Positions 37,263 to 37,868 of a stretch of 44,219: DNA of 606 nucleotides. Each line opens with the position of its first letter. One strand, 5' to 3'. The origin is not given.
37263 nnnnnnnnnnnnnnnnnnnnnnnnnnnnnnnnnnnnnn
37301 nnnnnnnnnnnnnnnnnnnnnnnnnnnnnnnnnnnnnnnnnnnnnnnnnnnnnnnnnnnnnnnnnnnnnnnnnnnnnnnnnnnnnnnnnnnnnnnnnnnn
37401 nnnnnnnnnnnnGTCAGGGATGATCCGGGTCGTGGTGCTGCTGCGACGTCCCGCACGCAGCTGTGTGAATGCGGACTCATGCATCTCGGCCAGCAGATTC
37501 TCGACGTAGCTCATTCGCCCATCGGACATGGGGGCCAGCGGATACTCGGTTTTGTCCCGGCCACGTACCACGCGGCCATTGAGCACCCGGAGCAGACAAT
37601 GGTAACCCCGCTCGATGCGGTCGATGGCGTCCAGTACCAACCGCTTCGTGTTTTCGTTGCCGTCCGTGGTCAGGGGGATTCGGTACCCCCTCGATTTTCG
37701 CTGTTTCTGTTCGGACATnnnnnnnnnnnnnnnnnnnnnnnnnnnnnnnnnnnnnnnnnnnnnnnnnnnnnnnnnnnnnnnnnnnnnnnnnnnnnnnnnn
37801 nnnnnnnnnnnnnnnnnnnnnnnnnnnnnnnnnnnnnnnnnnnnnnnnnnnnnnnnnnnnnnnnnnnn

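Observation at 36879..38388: GC-rich four-ORF 'moron' with its own promoter and terminators and products of unknown family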

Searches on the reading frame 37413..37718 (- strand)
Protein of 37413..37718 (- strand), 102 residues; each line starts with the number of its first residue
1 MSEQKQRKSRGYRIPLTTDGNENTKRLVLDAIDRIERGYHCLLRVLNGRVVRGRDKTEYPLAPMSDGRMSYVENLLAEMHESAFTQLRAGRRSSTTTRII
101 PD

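Call 11: search_protein_families(library=pfam, max_evalue=1, proteins=[window:37413-37718:-])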
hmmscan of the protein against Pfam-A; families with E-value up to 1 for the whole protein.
seq(102 aa): 0 families

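Call 12: search_protein_families(library=phrogs, max_evalue=1, proteins=[window:37413-37718:-])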
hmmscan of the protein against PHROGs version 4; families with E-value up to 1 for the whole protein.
seq(102 aa): 0 families

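Call 14: find_homologous_proteins(query=window:37413-37718:-, max_evalue=0.01)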
Query seq(102 aa) (102 aa): 1 proteins with E <= 0.01 among 6 candidates.
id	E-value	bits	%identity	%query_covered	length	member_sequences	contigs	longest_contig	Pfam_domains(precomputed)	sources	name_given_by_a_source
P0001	1.2e-57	210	96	100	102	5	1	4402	-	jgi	-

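Call 16: find_encoding_contigs(protein=P0001, flank=10000, max_places=10)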
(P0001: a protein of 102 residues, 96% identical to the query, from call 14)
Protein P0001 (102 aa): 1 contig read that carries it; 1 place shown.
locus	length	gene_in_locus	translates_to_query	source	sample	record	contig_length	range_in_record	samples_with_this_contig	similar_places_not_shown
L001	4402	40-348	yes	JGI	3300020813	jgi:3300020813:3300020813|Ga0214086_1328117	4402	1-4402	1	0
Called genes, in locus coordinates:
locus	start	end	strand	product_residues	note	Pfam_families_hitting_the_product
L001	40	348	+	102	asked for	-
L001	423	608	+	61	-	-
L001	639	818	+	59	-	-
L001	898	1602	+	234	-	-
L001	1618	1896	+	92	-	-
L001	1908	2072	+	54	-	-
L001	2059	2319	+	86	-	-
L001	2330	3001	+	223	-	PF24703:DUF7666 (weak)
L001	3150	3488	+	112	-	-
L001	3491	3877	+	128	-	-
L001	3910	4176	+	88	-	-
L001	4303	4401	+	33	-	?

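Call 17: list_cluster_members(proteins=[P0001, window:37413-37718:-])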
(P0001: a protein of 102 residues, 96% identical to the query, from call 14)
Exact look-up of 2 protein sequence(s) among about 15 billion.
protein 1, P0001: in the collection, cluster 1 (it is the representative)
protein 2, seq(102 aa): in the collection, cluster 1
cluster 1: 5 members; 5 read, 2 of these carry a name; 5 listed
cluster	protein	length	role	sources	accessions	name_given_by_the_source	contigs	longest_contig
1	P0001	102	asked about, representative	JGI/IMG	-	-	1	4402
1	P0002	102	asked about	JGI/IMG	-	hypothetical protein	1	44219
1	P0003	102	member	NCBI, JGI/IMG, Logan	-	hypothetical protein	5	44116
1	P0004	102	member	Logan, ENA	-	-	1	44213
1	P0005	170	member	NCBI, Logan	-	-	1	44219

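Call 18: find_encoding_contigs(protein=P0003, flank=10000, max_places=10)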
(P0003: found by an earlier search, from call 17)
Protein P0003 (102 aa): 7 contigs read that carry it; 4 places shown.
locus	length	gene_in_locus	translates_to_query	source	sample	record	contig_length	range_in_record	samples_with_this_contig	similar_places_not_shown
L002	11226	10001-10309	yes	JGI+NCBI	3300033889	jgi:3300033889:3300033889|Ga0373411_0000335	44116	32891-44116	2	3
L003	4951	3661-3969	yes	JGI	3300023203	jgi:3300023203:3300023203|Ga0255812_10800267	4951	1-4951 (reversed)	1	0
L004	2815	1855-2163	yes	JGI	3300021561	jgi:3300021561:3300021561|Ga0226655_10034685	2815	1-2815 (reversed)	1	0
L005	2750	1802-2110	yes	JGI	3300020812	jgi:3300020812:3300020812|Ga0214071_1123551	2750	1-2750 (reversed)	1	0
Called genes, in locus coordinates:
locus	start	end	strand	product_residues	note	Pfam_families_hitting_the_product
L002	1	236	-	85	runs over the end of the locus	-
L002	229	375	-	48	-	-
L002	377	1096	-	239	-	PF00089:Trypsin, PF13365:Trypsin_2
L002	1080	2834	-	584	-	-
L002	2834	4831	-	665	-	-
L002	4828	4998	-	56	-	-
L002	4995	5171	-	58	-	-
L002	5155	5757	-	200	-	-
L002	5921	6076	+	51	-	-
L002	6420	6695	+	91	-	-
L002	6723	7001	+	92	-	-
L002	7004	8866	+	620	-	PF01612:DNA_pol_A_exo1, PF00476:DNA_pol_A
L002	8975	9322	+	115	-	PF10686:YAcAr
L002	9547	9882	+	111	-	-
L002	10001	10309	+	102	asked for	-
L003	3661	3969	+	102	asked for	-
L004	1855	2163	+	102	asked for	-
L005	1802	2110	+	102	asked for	-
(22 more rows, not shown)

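Call 19: find_encoding_contigs(protein=P0004, flank=10000, max_places=10)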
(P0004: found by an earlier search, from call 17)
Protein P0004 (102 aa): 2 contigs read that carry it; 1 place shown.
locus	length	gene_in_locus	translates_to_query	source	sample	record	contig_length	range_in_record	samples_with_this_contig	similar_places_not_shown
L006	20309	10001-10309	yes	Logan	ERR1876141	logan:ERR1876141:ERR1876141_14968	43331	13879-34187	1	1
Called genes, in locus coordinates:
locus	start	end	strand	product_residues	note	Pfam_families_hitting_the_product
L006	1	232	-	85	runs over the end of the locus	-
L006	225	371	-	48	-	-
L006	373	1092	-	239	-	PF00089:Trypsin, PF13365:Trypsin_2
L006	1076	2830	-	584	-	-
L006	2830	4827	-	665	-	-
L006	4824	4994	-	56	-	-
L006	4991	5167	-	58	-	-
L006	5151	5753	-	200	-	-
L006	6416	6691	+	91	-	-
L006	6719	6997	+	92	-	-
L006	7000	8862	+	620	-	PF01612:DNA_pol_A_exo1, PF00476:DNA_pol_A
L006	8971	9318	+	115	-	PF10686:YAcAr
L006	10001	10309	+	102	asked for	-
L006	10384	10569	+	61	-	-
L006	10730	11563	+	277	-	PF00805:Pentapeptide, PF13576:Pentapeptide_3 (faint), PF13599:Pentapeptide_4, PF00805:Pentapeptide, PF13599:Pentapeptide_4, PF00805:Pentapeptide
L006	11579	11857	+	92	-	-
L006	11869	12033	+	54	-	-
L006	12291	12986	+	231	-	PF24703:DUF7666 (weak)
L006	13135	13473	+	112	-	-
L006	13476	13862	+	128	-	-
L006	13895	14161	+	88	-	-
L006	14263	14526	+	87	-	-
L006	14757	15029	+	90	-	-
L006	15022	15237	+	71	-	-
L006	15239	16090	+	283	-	-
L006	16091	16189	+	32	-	-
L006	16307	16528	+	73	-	-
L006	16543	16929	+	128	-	-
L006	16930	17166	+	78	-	-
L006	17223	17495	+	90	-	-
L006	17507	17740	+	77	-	-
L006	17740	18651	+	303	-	PF03796:DnaB_C, PF06745:ATPase (weak)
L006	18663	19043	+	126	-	-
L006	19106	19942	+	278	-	PF01807:Zn_ribbon_DnaG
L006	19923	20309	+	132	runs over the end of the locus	PF24608:PDDEXK_15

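Call 34: search_protein_representatives(protein=window:37413-37718:-)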
Query: 102 residues. Proteins with E-value up to 0.001 (for the whole library): 9; up to 1e-10: 7; up to 1e-30: 1. The best 9 are listed.
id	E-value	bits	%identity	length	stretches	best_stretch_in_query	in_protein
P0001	3.9e-58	209.5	96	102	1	1-102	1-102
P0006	1.4e-18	82.9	47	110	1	2-102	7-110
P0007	2.9e-17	78.6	50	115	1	5-96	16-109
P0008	1.1e-14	70.4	42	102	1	7-99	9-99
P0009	7.8e-14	67.6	42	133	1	7-101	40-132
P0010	3.1e-12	62.5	41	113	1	4-97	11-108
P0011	2.3e-11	59.7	34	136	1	5-102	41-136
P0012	3.9e-07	46.2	36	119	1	4-94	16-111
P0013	4.9e-05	39.5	30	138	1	5-98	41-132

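Call 36: find_encoding_contigs(protein=P0006, flank=10000, max_places=6)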
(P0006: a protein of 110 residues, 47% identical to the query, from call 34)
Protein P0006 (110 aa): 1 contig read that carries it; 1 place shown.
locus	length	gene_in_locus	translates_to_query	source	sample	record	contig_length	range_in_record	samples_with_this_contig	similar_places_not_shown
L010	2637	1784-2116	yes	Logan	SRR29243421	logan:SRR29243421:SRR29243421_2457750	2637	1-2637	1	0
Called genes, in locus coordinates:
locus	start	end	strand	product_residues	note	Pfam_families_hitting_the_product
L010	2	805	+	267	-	?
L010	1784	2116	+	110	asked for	-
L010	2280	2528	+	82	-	-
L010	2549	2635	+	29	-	?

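Call 37: find_encoding_contigs(protein=P0007, flank=10000, max_places=6)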
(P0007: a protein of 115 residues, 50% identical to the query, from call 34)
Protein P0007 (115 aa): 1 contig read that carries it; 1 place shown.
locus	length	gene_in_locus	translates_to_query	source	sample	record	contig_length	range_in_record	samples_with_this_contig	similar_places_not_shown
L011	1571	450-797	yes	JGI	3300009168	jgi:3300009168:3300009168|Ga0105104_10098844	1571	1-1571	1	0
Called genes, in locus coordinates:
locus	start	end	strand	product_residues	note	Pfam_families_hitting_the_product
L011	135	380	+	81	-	-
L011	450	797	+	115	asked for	-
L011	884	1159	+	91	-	-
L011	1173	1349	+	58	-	-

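Call 38: find_encoding_contigs(protein=P0008, flank=10000, max_places=6)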
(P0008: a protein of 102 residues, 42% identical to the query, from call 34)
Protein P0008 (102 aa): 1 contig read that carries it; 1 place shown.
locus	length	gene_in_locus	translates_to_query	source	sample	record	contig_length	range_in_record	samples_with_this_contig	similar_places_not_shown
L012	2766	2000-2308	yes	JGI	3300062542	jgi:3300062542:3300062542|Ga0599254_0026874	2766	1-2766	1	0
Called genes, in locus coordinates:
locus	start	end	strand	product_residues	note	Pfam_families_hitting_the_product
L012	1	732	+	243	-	?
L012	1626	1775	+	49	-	-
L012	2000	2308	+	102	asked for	-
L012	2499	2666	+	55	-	-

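Call 39: find_encoding_contigs(protein=P0009, flank=10000, max_places=6)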
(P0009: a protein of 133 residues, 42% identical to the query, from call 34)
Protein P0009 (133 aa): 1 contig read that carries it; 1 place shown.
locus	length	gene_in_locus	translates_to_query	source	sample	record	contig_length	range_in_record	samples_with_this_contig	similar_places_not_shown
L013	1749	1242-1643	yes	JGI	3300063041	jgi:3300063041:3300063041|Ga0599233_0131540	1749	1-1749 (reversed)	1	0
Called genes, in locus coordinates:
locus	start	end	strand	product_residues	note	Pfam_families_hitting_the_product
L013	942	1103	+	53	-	-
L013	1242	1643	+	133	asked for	-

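Call 60: search_solved_structures(query=A1, max_evalue=10)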
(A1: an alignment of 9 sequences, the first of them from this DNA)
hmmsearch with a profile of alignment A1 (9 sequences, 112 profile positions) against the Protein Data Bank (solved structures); distinct sequences matched with E-value up to 10: 2.
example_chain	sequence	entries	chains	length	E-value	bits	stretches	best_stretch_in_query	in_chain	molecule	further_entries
8ag8_A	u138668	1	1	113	0.12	16.1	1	44-84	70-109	Fluorescence Recovery-like protein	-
6jsh_C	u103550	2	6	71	0.93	13.2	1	73-103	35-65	Fatty acid synthase subunit alpha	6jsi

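Call 61: search_protein_families(library=pfam, alignment_id=A1, max_evalue=1)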
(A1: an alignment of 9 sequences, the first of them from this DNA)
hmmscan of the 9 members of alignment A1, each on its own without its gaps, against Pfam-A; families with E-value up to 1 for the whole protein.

A. member 1, seq(102 aa): 0 families

B. families by the number of members that match (of 9 scanned): 11 families
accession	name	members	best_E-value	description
PF18642.6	IMPa_helical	1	0.0017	Immunomodulating metalloprotease helical domain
PF21417.3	TH_ACT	1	0.0036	Tyrosine 3-monooxygenase-like, ACT domain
PF12554.13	MOZART1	1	0.018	Mitotic-spindle organizing gamma-tubulin ring associated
PF06992.16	Phage_lambda_P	1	0.033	Replication protein P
PF01424.28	R3H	1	0.062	R3H domain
PF18641.6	LidA_Long_CC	1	0.1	LidA long coiled-coil domain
PF10893.13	Phage_186_Fil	1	0.12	Bacteriophage 186, Fil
PF14645.11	Chibby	1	0.14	Chibby family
PF03983.18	SHD1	1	0.15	SLA1 homology domain 1, SHD1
PF04809.18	HupH_C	1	0.17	HupH hydrogenase expression protein, C-terminal conserved region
PF09346.15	SMI1_KNR4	1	0.24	SMI1 / KNR4 family (SUKH-1)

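Call 67: predict_structure(alignment_id=A1)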
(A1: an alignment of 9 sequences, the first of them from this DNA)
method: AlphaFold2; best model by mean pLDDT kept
length: 102 residues; sequences in the alignment: 9
mean_pLDDT: 84.2   pTM: 0.62
mean pLDDT of the five models: 84.2, 82.5, 81.2, 80.9, 80.4
residues with pLDDT >= 90: 63; 70-90: 23; 50-70: 13; < 50: 3
segments of 3 or more residues with pLDDT < 50: 1-3
pLDDT, mean of each block of 10 residues (from residue 1): 51 82 92 92 90 90 93 93 91 71 72
secondary structure, 60 per line:
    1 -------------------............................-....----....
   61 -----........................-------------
elements in order: H20-47 E49-52 E57-60 H66-89

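Call 71: fold_search(model_id=the predicted structure, library=pdb)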
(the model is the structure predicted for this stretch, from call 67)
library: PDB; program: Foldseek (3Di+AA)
matches with E <= 10: 27; with E <= 0.001: 0
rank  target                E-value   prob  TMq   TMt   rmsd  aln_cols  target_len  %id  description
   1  6ey7_D                3.6e+00  0.08  0.13  0.08   6.8        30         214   17  Human cytomegalovirus terminase nuclease domain, Mn soaked, inhibitor bound (released 2018-10-03)
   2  2ve8_A                3.9e+00  0.08  0.16  0.23   6.3        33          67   12  Xray structure of FtsK gamma domain (P. aeruginosa) (released 2008-09-09)
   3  8k38_M                3.9e+00  0.04  0.23  0.31  11.9        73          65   16  The structure of bacteriophage lambda portal-adaptor (released 2023-11-15)
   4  9ya2_L                4.2e+00  0.05  0.16  0.10   8.4        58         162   14  Cryo-EM structure of intraconoidal microtubule 1 (ICMT1) from Toxoplasma gondii (8-nm repeat) (released 2025-12-03)
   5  6ey7_A                4.5e+00  0.07  0.13  0.08   6.7        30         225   17  Human cytomegalovirus terminase nuclease domain, Mn soaked, inhibitor bound (released 2018-10-03)
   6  4q5e_A                5.5e+00  0.07  0.23  0.14   9.0        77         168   13  Shigella Effector Kinase OspG bound to E2-Ub UbcH7-Ub Conjugate (released 2014-07-02)
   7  3hgo_B                5.9e+00  0.07  0.22  0.07   5.7        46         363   15  Crystal structure of the F74Y/H244Y OPR3 double mutant from tomato (released 2009-08-25)
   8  2ve9_B                5.9e+00  0.06  0.16  0.24   5.9        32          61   12  Xray structure of KOPS bound gamma domain of FtsK (P. aeruginosa) (released 2008-09-09)
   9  6ey7_C                6.3e+00  0.05  0.13  0.08   6.7        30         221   17  Human cytomegalovirus terminase nuclease domain, Mn soaked, inhibitor bound (released 2018-10-03)
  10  8xow_W                6.3e+00  0.03  0.24  0.31   9.3        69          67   14  Mature virion portal of bacteriophage lambda (released 2024-04-10)
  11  8vhx_A                6.3e+00  0.03  0.22  0.25  11.0        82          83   12  Cryo-EM of neck of bacteriophage Chi (released 2024-10-02)
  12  3n4q_B                6.8e+00  0.05  0.13  0.08   6.5        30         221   17  Human cytomegalovirus terminase nuclease domain, Mn soaked (released 2010-10-13)
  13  6ey7_B                6.8e+00  0.05  0.13  0.08   6.8        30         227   17  Human cytomegalovirus terminase nuclease domain, Mn soaked, inhibitor bound (released 2018-10-03)
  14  5c8h                  6.8e+00  0.02  0.15  0.14  14.7        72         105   19  Crystal structure of ORC2 C-terminal domain (released 2015-07-08)
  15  2ve8_D                7.3e+00  0.06  0.16  0.22   4.4        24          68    8  Xray structure of FtsK gamma domain (P. aeruginosa) (released 2008-09-09)
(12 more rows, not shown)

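Call 72: fold_search(model_id=the predicted structure, library=viral)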
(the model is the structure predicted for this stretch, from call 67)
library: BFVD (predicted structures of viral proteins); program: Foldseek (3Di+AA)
matches with E <= 10: 80; with E <= 0.001: 0
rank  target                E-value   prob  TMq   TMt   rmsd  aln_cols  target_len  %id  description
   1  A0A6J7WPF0            7.4e-01  0.18  0.29  0.26  14.6        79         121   19  Uncharacterized protein [uncultured Caudovirales phage]
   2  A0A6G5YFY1            1.0e+00  0.12  0.27  0.18  17.5        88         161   10  (no name in the UniProt tables at hand)
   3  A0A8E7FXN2            1.7e+00  0.10  0.20  0.15  16.6        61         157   10  (no name in the UniProt tables at hand)
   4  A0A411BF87            2.1e+00  0.10  0.22  0.31  12.1        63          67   14  (no name in the UniProt tables at hand)
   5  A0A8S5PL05            2.4e+00  0.08  0.24  0.21   8.2        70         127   17  Uncharacterized protein [Siphoviridae sp. ctRcp9]
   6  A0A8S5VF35            3.2e+00  0.10  0.21  0.36  12.3        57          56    9  Uncharacterized protein [Siphoviridae sp. ctF2K4]
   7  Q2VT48                3.2e+00  0.04  0.22  0.13  11.0        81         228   14  Non-structural polyprotein (Fragment) [Avian nephritis virus 1]
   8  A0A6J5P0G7            3.4e+00  0.08  0.21  0.27  10.0        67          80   13  Uncharacterized protein [uncultured Caudovirales phage]
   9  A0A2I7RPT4            3.7e+00  0.08  0.23  0.13  13.6        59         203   19  (no name in the UniProt tables at hand)
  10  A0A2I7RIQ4            4.5e+00  0.18  0.21  0.31   2.1        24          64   17  (no name in the UniProt tables at hand)
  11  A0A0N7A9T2            4.5e+00  0.06  0.25  0.27   6.8        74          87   19  (no name in the UniProt tables at hand)
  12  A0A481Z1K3            4.5e+00  0.05  0.24  0.20   8.3        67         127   15  Uncharacterized protein [Pithovirus LCPAC001]
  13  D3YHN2                4.8e+00  0.06  0.24  0.32   9.5        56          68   16  Nonstructural protein (Fragment) [Ross River virus]
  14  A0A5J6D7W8            4.8e+00  0.06  0.20  0.27   5.5        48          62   19  (no name in the UniProt tables at hand)
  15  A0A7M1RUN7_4          4.8e+00  0.03  0.22  0.03  16.8        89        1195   11  DNA helicase [uncultured phage cr50_1]
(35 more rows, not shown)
